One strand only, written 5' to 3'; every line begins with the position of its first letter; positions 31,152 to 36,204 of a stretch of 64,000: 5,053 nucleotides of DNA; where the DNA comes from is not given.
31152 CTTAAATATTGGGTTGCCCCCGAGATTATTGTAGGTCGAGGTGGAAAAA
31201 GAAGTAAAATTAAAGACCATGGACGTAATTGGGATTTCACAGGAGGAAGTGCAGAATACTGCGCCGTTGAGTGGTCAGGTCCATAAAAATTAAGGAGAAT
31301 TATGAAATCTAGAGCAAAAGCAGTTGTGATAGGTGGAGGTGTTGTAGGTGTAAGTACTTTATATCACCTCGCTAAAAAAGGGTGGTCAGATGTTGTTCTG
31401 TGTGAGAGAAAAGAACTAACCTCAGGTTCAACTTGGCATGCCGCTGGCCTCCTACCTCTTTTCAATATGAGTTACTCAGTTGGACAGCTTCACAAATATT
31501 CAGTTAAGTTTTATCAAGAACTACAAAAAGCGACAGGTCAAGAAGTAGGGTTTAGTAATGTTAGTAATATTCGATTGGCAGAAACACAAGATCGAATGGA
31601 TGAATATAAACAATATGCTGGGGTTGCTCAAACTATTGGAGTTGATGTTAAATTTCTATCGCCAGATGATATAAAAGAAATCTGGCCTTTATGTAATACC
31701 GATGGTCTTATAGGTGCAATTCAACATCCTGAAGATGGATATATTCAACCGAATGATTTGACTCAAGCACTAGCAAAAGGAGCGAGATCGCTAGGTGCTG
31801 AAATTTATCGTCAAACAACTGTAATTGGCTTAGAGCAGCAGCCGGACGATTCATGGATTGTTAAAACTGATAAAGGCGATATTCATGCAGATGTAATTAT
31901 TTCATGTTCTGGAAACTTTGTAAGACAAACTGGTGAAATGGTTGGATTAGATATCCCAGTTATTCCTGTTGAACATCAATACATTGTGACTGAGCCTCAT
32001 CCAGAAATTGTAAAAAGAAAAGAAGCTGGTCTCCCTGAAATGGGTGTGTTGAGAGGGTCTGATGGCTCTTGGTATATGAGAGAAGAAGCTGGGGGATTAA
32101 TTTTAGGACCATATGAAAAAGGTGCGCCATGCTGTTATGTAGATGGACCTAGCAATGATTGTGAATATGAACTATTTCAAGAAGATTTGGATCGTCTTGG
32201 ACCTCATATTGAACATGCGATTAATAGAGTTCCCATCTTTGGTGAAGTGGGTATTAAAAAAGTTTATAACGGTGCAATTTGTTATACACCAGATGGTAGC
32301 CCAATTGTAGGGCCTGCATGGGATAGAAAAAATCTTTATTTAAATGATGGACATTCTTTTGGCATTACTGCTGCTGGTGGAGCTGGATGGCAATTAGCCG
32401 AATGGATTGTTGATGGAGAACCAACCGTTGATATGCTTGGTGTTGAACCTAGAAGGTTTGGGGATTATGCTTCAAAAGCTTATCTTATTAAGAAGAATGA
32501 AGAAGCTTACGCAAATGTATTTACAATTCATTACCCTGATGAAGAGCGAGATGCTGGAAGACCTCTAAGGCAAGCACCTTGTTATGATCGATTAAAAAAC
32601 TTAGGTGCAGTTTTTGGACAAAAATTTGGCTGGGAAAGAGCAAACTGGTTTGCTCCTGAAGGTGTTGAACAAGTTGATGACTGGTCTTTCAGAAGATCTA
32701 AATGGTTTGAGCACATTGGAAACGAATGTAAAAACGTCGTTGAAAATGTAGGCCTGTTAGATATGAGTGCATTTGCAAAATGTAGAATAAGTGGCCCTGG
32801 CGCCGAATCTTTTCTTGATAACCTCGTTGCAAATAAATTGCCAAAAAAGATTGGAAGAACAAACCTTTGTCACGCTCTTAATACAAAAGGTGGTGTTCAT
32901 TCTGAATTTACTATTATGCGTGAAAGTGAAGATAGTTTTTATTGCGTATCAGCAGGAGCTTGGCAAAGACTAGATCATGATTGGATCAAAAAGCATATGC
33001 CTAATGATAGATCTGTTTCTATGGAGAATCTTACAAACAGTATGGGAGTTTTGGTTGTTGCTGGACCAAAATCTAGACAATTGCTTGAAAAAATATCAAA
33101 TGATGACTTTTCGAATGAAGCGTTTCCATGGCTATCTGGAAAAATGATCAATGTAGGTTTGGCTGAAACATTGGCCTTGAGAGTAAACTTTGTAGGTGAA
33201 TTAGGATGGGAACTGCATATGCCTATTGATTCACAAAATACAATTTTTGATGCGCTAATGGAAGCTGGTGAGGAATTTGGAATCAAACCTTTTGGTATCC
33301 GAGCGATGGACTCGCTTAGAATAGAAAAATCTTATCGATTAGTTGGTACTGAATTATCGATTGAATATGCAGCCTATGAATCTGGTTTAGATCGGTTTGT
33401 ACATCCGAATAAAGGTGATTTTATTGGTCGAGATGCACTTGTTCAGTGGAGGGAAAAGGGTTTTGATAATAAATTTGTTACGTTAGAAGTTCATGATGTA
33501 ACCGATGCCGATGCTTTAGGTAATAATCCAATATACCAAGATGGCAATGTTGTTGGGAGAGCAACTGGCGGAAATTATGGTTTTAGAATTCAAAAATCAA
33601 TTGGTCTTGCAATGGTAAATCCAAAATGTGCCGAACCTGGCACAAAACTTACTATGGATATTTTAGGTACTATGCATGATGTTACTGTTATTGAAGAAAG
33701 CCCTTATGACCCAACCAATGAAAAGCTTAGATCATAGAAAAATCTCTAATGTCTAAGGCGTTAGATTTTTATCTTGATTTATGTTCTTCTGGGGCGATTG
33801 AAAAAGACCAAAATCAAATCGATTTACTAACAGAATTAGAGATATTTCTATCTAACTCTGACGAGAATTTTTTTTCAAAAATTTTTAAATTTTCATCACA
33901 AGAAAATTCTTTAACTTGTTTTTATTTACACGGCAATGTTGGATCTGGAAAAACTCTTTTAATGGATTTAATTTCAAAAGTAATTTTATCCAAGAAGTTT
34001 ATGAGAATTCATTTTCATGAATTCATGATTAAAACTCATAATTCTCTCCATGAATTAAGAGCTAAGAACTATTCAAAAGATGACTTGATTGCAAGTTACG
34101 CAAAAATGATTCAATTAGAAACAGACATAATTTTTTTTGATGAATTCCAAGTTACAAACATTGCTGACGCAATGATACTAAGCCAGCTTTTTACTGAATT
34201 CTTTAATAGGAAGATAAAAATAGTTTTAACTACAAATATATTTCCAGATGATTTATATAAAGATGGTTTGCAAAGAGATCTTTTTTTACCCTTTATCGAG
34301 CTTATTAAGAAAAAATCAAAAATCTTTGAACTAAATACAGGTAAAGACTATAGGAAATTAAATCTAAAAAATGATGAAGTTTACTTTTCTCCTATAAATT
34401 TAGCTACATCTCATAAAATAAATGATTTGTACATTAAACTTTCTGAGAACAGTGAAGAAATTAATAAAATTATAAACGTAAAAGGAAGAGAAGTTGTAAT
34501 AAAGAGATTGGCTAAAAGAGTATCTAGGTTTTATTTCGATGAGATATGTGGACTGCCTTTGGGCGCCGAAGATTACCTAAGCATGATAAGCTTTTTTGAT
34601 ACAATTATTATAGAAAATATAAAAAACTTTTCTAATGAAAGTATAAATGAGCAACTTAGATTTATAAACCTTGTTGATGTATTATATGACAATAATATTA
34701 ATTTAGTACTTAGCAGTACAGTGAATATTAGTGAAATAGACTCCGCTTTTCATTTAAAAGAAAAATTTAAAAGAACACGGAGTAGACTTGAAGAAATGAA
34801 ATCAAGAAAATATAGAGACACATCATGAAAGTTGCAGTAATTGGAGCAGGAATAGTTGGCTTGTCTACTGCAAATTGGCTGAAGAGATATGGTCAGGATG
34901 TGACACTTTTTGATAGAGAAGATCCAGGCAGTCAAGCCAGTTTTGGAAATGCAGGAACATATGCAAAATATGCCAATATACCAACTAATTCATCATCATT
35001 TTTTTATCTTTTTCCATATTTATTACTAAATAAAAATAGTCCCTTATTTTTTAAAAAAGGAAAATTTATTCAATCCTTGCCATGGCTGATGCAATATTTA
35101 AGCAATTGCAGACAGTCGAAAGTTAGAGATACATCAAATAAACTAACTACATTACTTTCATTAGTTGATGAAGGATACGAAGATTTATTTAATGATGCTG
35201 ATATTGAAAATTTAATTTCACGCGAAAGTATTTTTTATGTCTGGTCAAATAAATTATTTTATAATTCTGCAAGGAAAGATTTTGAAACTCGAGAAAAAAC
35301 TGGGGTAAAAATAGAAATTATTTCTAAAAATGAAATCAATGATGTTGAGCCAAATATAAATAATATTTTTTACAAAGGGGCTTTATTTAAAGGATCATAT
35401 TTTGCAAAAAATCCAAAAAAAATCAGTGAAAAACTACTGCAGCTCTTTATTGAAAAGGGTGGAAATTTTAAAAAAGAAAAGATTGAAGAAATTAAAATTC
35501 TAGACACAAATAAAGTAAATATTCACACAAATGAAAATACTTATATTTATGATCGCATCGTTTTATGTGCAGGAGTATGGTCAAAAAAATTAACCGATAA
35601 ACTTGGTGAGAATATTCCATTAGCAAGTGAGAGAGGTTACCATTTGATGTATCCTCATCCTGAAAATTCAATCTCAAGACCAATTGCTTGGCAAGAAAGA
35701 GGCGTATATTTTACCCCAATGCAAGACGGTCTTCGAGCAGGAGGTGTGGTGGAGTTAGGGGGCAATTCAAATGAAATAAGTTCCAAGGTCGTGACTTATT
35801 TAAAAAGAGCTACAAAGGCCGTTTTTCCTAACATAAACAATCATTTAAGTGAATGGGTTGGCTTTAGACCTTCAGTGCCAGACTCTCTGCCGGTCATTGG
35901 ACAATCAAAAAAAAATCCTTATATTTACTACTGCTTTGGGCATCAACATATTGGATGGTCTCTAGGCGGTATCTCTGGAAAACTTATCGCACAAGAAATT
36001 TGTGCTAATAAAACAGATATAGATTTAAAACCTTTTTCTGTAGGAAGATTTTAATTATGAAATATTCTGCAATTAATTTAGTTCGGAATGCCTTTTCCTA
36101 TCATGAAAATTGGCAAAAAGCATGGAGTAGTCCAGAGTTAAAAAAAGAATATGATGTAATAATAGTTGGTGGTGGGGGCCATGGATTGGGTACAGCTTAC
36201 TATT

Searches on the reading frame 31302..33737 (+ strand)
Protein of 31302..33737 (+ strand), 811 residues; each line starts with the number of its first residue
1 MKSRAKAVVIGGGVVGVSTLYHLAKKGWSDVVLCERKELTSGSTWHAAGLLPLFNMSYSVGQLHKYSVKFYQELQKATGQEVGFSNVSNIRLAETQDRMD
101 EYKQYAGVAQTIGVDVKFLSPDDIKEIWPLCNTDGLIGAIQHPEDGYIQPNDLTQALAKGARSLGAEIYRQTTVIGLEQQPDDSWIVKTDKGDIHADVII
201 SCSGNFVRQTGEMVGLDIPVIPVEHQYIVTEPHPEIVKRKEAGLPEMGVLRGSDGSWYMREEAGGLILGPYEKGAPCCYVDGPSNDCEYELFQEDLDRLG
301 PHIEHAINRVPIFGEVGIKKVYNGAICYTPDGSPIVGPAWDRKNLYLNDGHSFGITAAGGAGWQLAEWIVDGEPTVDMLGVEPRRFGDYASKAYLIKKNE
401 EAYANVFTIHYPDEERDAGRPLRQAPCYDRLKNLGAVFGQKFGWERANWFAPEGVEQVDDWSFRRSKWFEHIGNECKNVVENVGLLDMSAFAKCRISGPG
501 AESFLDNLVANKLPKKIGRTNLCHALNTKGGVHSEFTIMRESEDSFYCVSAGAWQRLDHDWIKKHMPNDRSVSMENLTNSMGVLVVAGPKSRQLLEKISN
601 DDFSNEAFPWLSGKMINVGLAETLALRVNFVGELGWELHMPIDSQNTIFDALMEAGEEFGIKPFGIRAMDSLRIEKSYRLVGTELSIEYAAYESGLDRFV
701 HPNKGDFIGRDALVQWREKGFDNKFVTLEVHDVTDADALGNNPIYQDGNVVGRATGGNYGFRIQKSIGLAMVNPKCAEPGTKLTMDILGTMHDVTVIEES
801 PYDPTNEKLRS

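Call 3: search_protein_families(library=pfam, proteins=[window:31302-33737:+], max_evalue=0.01)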
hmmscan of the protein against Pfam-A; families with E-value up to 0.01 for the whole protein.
window:31302-33737:+ (811 aa): 9 families
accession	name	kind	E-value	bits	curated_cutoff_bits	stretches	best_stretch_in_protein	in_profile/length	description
PF01571.26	GCV_T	-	3.3e-71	240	25.6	1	427-698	1-254/255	Aminomethyltransferase folate-binding domain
PF01266.30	DAO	-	7e-70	236.7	27.9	1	7-368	2-353/353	FAD dependent oxidoreductase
PF16350.10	FAO_M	-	1.7e-17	63.8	27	1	371-424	1-55/56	FAD dependent oxidoreductase central domain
PF08669.17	GCV_T_C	-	7.1e-17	61.5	25.9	1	724-803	2-80/80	Glycine cleavage T-protein C-terminal barrel domain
PF13454.12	NAD_binding_9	-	9.6e-06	26.1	21.8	0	8-49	1-45/155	FAD-NAD(P)-binding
PF13738.12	Pyr_redox_3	-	0.00028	20.7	30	0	147-207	77-136/305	Pyridine nucleotide-disulphide oxidoreductase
PF01494.25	FAD_binding_3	-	0.0028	17.4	22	0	151-205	100-159/349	FAD binding domain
PF00890.30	FAD_binding_2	-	0.0037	16.9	20.4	1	7-181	2-172/414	FAD binding domain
PF07992.20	Pyr_redox_2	-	0.0074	16.2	26.1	0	6-36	144-173/291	Pyridine nucleotide-disulphide oxidoreductase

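Call 4: search_protein_families(library=ncbifam, proteins=[window:31302-33737:+], max_evalue=0.01)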
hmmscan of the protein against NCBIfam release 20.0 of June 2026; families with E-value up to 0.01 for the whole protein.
window:31302-33737:+ (811 aa): 41 families (the best 25 are shown)
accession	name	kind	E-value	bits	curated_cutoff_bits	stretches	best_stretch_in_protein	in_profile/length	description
TIGR01372.1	soxA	subfamily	2.7e-53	181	1164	1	420-810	605-995/996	sarcosine oxidase subunit alpha family protein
NF001567.0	PRK00389.1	subfamily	8.8e-50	169.6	300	1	468-803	30-354/359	glycine cleavage system aminomethyltransferase GcvT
TIGR00528.1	gcvT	equivalog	1.4e-41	142.7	235.85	1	469-798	29-356/362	glycine cleavage system aminomethyltransferase GcvT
TIGR02352.1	thiamin_ThiO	equivalog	1.4e-36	126.4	250.8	1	8-228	2-223/351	glycine oxidase ThiO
NF053776.1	TmaoDeMthMsil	equivalog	2e-36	125.8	1100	1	479-810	425-762/763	trimethylamine N-oxide demethylase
NF010093.0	PRK13579.1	equivalog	3.3e-29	101.8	459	1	481-798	50-360/371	glycine cleavage system aminomethyltransferase GcvT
TIGR01373.1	soxB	subfamily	7.7e-29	100.7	529.45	1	4-375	30-388/407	sarcosine oxidase subunit beta family protein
NF001933.0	PRK00711.1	subfamily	5.8e-28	98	383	3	62-230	110-279/429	D-amino acid dehydrogenase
NF009133.0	PRK12486.1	equivalog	2.1e-22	79.5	410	1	468-799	40-366/369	dimethylsulfoniopropionate demethylase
NF008425.0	PRK11259.1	equivalog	3.4e-19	69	257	1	2-277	2-273/377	N-methyl-L-tryptophan oxidase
TIGR03364.1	HpnW_proposed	hypoth_equivalog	4.8e-18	65.4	285.1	1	7-205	3-195/365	TIGR03364 family FAD-dependent oxidoreductase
TIGR03197.1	MnmC_Cterm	equivalog_domain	1.2e-15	57.5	174.2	1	7-211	2-207/400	FAD-dependent 5-carboxymethylaminomethyl-2-thiouridine(34) oxidoreductase MnmC1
NF050086.1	pipecolate_AmaA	exception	1.2e-15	57.1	600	2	88-208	122-238/425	L-pipecolate oxidase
TIGR01377.1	soxA_mon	subfamily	2.6e-14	52.8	479.65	1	7-387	3-376/381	amino oxidase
TIGR03377.1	glycerol3P_GlpA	equivalog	2.6e-14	52.6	552.8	1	7-229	2-226/530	anaerobic glycerol-3-phosphate dehydrogenase subunit GlpA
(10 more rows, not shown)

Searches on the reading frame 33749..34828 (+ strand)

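Call 3: search_protein_families(library=pfam, proteins=[window:33749-34828:+], max_evalue=0.01)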
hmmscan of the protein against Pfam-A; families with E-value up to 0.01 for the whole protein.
window:33749-34828:+ (359 aa): 5 families
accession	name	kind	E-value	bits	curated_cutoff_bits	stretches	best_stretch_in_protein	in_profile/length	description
PF03969.22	AFG1_ATPase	-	7.6e-84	282.2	27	1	23-356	25-358/361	AFG1-like ATPase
PF00004.35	AAA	-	1.9e-06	28.8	21.2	1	59-174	2-119/131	ATPase family associated with various cellular activities (AAA)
PF00308.24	Bac_DnaA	-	6.3e-05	23.7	23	1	54-169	33-144/162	Bacterial DnaA ATPAse domain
PF13173.12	AAA_14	-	0.0013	19.2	27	1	60-161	7-96/129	AAA domain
PF13191.12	AAA_16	-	0.0038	18.2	32.6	0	52-101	21-80/167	AAA ATPase domain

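Call 4: search_protein_families(library=ncbifam, proteins=[window:33749-34828:+], max_evalue=0.01)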
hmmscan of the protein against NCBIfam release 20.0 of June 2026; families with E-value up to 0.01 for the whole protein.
window:33749-34828:+ (359 aa): 4 families
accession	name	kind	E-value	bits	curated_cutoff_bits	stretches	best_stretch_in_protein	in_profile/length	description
NF040713.1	ZapE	equivalog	1.3e-96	323.9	140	1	10-351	4-344/344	cell division protein ZapE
NF006505.0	PRK08939.1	equivalog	2.2e-05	23.9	228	1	44-102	142-205/306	primosomal protein DnaI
TIGR00362.1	DnaA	equivalog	0.0027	16.9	343.9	1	51-169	133-247/437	chromosomal replication initiator protein DnaA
TIGR03420.1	DnaA_homol_Hda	equivalog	0.0042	16.6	194.8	0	29-80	13-63/226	DnaA regulatory inactivator Hda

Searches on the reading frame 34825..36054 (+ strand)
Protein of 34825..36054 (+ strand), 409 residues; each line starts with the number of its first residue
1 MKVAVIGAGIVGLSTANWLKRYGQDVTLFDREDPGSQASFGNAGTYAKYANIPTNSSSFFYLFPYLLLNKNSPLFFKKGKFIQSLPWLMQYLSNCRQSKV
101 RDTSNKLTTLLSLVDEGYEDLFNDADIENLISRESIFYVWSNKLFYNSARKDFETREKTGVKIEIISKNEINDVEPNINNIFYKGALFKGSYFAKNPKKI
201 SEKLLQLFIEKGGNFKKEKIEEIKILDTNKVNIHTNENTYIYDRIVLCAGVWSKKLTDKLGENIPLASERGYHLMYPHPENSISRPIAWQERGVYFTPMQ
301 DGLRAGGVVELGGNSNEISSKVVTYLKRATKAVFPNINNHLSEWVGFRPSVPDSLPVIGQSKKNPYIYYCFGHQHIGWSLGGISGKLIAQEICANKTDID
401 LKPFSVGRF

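Call 3: search_protein_families(library=pfam, proteins=[window:34825-36054:+], max_evalue=0.01)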
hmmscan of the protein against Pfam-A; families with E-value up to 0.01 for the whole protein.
window:34825-36054:+ (409 aa): 12 families
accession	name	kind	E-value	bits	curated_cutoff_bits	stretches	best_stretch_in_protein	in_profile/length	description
PF01266.30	DAO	-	7.1e-56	190.7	27.9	1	2-390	1-352/353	FAD dependent oxidoreductase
PF07992.20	Pyr_redox_2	-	3.9e-07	30.2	26.1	1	2-32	2-174/291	Pyridine nucleotide-disulphide oxidoreductase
PF00070.33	Pyr_redox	-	4.3e-06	27.6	22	1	2-33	1-32/82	Pyridine nucleotide-disulphide oxidoreductase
PF03486.20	HI0933_like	-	9.9e-06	25.6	50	0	2-32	2-32/244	HI0933-like protein Rossmann domain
PF13450.12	NAD_binding_8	-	1.2e-05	25.9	21.9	1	5-38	1-35/68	NAD(P)-binding Rossmann-like domain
PF01494.25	FAD_binding_3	-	8.9e-05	22.3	22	1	2-38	3-39/349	FAD binding domain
PF01262.27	AlaDh_PNT_C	-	0.00026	20.9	23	1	2-32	30-60/214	Alanine dehydrogenase/PNT, C-terminal domain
PF02558.23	ApbA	-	0.0007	19.7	22.2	1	3-37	1-34/150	Ketopantoate reductase PanE/ApbA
PF13454.12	NAD_binding_9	-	0.00076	19.9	21.8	0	4-60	1-61/155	FAD-NAD(P)-binding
PF03721.20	UDPG_MGDP_dh_N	-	0.0013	18.8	27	1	1-32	1-32/187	UDP-glucose/GDP-mannose dehydrogenase family, NAD binding domain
PF02737.24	3HCDH_N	-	0.002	18.5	22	1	2-34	1-33/180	3-hydroxyacyl-CoA dehydrogenase, NAD binding domain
PF21799.2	MurD-like_N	-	0.0047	17.6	27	0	2-32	2-32/88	Mur ligase MurD-like, N-terminal domain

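Call 4: search_protein_families(library=ncbifam, proteins=[window:34825-36054:+], max_evalue=0.01)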
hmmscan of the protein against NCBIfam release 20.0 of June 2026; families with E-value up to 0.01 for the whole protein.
window:34825-36054:+ (409 aa): 61 families (the best 25 are shown)
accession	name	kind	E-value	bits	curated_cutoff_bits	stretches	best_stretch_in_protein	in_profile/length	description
NF001933.0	PRK00711.1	subfamily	7e-55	186.7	383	1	1-408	1-415/429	D-amino acid dehydrogenase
NF009074.0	PRK12409.1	equivalog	2.8e-43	148.6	494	1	2-395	3-406/410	D-amino acid dehydrogenase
TIGR02352.1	thiamin_ThiO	equivalog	7.5e-37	127.2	250.8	2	145-393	99-348/351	glycine oxidase ThiO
NF040813.1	pro_dh_Thprot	equivalog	8.9e-20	71.1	600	1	3-397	2-353/362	D-proline dehydrogenase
TIGR03197.1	MnmC_Cterm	equivalog_domain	4e-17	62.4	174.2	2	2-58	1-59/400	FAD-dependent 5-carboxymethylaminomethyl-2-thiouridine(34) oxidoreductase MnmC1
NF033460.1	glycerol3P_ox_II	equivalog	3.6e-14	52.7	460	2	162-303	117-264/361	type 2 glycerol-3-phosphate oxidase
NF008425.0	PRK11259.1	equivalog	1.3e-12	47.3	257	1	155-409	107-375/377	N-methyl-L-tryptophan oxidase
NF008726.1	PRK11728.1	equivalog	1.3e-12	47.2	299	1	157-263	109-212/389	L-2-hydroxyglutarate oxidase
TIGR03364.1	HpnW_proposed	hypoth_equivalog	1e-10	41.2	285.1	1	2-45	2-45/365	TIGR03364 family FAD-dependent oxidoreductase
NF002480.1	PRK01747.1-1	equivalog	1.2e-10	40.5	540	2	2-44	250-293/645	bifunctional tRNA (5-methylaminomethyl-2-thiouridine)(34)-methyltransferase MnmC2/FAD-dependent 5-carboxymethylaminomethyl-2-thiouridine(34)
TIGR01377.1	soxA_mon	subfamily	6.7e-10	38.3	479.65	1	154-301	101-256/381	amino oxidase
TIGR00275.1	TIGR00275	subfamily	1.6e-06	27.2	183.8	0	194-279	102-187/401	aminoacetone oxidase family FAD-binding enzyme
NF005560.0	PRK07233.1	equivalog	2.9e-06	26.4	252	1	1-34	1-35/435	hypothetical protein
NF002481.1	PRK01747.1-2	equivalog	8e-06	24.9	600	1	2-42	240-280/611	bifunctional tRNA (5-methylaminomethyl-2-thiouridine)(34)-methyltransferase MnmC2/FAD-dependent 5-carboxymethylaminomethyl-2-thiouridine(34)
NF005243.0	PRK06753.1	equivalog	2.1e-05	23.5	365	1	1-39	1-39/374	hypothetical protein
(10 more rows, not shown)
